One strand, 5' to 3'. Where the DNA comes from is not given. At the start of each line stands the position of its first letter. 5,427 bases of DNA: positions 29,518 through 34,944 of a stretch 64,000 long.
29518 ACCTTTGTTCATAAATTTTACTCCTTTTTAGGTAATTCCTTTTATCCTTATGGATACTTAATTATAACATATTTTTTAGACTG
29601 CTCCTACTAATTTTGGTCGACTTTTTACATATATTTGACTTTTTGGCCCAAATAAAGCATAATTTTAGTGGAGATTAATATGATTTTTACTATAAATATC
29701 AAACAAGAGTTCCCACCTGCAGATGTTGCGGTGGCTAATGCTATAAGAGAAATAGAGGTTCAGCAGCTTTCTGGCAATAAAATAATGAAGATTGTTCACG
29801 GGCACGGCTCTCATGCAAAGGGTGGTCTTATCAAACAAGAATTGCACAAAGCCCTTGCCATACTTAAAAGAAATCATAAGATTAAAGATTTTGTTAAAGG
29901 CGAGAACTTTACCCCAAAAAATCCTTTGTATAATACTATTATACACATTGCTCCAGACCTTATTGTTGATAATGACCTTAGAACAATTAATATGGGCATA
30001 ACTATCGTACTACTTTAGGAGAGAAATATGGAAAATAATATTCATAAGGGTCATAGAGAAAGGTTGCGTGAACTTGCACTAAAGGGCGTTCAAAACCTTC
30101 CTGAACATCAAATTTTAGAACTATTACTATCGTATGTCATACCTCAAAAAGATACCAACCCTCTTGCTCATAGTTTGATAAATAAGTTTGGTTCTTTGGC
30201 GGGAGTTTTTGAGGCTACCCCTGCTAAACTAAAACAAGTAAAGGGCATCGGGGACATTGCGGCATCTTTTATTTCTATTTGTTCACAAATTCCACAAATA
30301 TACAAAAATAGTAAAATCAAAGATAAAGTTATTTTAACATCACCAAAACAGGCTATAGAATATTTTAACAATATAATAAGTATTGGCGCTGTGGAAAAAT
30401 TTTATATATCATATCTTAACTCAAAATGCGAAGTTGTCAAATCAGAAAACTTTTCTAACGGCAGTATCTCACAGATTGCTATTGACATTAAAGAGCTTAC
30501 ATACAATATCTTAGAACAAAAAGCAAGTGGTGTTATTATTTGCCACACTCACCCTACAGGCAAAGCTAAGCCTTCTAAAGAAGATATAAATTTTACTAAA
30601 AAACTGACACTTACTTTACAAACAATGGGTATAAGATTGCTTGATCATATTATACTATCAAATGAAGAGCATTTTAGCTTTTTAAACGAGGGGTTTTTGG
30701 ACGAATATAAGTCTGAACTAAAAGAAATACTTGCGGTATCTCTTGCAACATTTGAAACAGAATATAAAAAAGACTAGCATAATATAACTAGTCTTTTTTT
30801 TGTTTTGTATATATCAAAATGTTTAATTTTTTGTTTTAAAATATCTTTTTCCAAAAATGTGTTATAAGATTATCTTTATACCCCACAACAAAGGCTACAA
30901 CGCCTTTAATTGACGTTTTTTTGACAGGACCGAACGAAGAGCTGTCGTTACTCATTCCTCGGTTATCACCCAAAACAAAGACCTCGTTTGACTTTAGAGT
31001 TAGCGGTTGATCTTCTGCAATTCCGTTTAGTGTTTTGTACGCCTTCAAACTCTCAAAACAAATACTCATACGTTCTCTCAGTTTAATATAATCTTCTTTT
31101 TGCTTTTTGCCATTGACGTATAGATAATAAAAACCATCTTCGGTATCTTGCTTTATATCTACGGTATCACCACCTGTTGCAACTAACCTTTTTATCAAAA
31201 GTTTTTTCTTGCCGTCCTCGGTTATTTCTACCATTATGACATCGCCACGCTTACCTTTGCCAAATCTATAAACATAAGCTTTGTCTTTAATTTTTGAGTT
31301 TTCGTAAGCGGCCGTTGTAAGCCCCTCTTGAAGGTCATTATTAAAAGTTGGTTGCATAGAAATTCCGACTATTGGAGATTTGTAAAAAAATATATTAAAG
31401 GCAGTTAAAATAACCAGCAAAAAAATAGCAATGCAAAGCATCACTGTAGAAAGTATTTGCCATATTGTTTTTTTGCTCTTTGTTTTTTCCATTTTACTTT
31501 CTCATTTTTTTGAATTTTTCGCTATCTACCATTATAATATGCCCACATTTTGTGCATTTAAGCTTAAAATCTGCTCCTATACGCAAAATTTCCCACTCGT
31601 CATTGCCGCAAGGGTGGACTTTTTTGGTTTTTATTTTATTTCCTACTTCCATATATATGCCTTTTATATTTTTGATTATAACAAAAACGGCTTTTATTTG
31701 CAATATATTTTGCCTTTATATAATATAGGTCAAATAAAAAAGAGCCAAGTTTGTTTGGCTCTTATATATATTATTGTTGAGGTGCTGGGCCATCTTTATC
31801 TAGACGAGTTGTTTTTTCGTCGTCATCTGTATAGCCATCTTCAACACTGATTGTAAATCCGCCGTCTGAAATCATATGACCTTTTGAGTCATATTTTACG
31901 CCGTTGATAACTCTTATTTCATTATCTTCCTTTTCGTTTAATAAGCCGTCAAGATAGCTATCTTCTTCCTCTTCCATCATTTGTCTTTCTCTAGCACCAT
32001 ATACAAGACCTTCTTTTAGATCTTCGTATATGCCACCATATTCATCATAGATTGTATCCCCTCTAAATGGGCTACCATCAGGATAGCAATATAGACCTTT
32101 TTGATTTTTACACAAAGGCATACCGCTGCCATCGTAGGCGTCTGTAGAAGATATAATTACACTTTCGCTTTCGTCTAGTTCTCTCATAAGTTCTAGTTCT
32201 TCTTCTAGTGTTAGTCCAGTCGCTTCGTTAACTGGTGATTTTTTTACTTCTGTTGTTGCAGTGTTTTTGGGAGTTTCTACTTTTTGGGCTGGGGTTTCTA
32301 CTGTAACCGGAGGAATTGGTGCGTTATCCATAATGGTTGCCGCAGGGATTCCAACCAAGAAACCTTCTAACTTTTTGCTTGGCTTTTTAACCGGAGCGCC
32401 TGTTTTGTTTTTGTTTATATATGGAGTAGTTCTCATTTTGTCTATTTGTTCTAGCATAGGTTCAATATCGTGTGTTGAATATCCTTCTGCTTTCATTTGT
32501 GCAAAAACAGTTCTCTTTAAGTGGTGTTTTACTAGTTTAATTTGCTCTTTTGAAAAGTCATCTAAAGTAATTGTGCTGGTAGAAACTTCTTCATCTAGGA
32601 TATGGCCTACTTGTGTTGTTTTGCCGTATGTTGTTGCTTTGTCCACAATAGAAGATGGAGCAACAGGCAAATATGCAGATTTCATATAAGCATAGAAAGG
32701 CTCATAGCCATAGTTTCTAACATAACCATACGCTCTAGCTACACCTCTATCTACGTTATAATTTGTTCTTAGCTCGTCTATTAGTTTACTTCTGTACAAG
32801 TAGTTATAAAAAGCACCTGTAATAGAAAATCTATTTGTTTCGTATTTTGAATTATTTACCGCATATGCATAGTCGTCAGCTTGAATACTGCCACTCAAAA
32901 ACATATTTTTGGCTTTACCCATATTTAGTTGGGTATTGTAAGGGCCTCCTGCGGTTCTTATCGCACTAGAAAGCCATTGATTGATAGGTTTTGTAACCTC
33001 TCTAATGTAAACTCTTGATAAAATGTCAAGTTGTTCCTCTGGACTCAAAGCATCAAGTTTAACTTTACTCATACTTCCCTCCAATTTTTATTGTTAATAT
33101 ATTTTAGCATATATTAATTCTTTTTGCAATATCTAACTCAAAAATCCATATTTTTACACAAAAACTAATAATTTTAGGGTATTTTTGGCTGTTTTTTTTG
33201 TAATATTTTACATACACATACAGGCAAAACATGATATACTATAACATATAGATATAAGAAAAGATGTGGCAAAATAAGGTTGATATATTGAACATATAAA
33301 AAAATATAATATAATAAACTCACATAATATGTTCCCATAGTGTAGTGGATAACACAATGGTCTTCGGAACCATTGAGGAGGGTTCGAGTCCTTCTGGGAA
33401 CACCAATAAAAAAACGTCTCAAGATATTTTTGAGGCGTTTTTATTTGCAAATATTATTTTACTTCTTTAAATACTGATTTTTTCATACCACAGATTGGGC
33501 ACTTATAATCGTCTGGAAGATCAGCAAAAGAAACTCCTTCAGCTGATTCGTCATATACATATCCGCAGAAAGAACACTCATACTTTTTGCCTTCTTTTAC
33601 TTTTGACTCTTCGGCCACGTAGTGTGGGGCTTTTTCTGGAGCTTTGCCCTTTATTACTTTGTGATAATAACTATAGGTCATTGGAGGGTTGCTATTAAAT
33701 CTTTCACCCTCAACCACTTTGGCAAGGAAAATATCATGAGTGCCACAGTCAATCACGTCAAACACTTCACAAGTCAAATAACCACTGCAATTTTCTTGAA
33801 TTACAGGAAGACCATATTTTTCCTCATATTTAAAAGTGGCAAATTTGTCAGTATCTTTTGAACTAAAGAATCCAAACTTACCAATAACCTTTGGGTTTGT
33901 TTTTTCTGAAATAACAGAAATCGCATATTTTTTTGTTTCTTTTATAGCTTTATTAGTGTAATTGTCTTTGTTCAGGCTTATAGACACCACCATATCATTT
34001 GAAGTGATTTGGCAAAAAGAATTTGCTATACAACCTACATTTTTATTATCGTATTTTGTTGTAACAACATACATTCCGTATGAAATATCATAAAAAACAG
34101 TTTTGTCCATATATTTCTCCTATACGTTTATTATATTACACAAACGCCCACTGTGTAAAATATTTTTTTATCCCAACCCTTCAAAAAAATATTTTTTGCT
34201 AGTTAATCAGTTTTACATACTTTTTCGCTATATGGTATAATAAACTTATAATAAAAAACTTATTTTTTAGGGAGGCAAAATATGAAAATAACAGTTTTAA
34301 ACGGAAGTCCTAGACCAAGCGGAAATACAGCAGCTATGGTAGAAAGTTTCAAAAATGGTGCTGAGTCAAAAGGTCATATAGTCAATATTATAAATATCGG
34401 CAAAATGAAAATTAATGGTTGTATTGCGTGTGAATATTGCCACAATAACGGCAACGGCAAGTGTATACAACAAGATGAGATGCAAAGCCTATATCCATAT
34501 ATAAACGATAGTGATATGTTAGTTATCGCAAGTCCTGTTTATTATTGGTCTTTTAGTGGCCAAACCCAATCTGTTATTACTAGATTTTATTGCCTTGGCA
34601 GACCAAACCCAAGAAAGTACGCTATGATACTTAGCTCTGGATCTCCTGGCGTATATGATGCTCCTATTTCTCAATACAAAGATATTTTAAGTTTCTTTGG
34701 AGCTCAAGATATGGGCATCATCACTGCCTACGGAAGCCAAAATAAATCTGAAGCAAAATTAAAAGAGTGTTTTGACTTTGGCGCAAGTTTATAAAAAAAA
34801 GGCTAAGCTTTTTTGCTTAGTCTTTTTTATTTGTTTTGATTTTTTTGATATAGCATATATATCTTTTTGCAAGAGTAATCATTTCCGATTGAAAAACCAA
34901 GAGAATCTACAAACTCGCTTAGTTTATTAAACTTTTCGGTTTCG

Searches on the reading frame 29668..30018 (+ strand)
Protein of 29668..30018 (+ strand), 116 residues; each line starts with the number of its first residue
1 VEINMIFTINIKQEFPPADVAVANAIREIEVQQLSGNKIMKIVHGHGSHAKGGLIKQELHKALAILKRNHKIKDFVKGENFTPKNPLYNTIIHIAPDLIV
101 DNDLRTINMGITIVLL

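Call 52: search_protein_families(library=pfam, proteins=[window:29668-30018:+], max_evalue=0.001)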
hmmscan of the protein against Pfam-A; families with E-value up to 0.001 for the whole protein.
window:29668-30018:+ (116 aa): 1 family
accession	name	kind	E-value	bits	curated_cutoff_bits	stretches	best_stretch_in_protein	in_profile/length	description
PF01713.27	Smr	-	0.00036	21.1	25.7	1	22-78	12-62/77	Smr domain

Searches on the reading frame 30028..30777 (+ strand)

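Call 52: search_protein_families(library=pfam, proteins=[window:30028-30777:+], max_evalue=0.001)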
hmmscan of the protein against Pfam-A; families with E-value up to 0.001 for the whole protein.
window:30028-30777:+ (249 aa): 4 families
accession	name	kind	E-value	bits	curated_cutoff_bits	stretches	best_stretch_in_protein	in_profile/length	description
PF04002.20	RadC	-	4.3e-34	117.5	22.1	1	103-222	1-120/121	RadC-like JAB domain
PF20582.4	UPF0758_N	-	6.4e-06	26.6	27.1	1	11-78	8-75/77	UPF0758 N-terminal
PF14464.11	Prok-JAB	-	3.3e-05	24.2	25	1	163-194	63-94/114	Prokaryotic homologs of the JAB domain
PF04193.19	PQ-loop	-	0.00078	19.6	22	0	77-98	7-28/61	PQ loop repeat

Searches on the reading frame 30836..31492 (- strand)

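Call 52: search_protein_families(library=pfam, proteins=[window:30836-31492:-], max_evalue=0.001)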
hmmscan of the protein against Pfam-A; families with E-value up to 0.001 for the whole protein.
window:30836-31492:- (218 aa): 1 family
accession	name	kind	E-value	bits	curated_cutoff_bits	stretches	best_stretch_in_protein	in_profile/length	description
PF10502.14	Peptidase_S26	-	1.7e-28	100.1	22.9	1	17-203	4-167/168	Signal peptidase, peptidase S26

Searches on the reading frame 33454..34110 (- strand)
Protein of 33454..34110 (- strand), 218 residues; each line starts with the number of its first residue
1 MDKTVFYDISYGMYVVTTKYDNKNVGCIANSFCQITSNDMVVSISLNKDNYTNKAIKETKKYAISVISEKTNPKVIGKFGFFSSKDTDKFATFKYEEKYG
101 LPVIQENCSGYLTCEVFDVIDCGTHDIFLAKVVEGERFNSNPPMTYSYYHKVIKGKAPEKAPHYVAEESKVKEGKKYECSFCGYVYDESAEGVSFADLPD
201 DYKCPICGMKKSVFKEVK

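Call 52: search_protein_families(library=pfam, proteins=[window:33454-34110:-], max_evalue=0.001)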
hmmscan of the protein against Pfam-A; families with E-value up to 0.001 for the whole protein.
window:33454-34110:- (218 aa): 3 families
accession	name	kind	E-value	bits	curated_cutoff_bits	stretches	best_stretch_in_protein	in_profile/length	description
PF01613.24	Flavin_Reduct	-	9.4e-32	110.7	27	1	8-150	3-146/153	Flavin reductase like domain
PF00301.25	Rubredoxin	-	6.2e-11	42.6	23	1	176-214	1-47/47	Rubredoxin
PF21349.2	RUBY_RBDX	-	0.00053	19.8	26.5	0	177-215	1-30/30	Rubrerythrin, rubredoxin-like domain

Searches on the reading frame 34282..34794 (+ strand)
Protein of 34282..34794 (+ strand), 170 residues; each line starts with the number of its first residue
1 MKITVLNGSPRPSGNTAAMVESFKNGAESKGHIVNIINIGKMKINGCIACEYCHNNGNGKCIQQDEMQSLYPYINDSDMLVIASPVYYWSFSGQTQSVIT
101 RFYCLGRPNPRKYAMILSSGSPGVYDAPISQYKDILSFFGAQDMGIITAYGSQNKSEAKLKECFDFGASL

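Call 7: search_protein_families(library=pfam, proteins=[window:34282-34794:+])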
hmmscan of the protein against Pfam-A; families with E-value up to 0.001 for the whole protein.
window:34282-34794:+ (170 aa): 2 families
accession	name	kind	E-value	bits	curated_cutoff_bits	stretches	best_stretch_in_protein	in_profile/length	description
PF03358.20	FMN_red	-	1.9e-21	76.6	24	1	1-146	1-142/152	NADPH-dependent FMN reductase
PF02525.22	Flavodoxin_2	-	1.3e-11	45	27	1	1-162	1-189/198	Flavodoxin-like fold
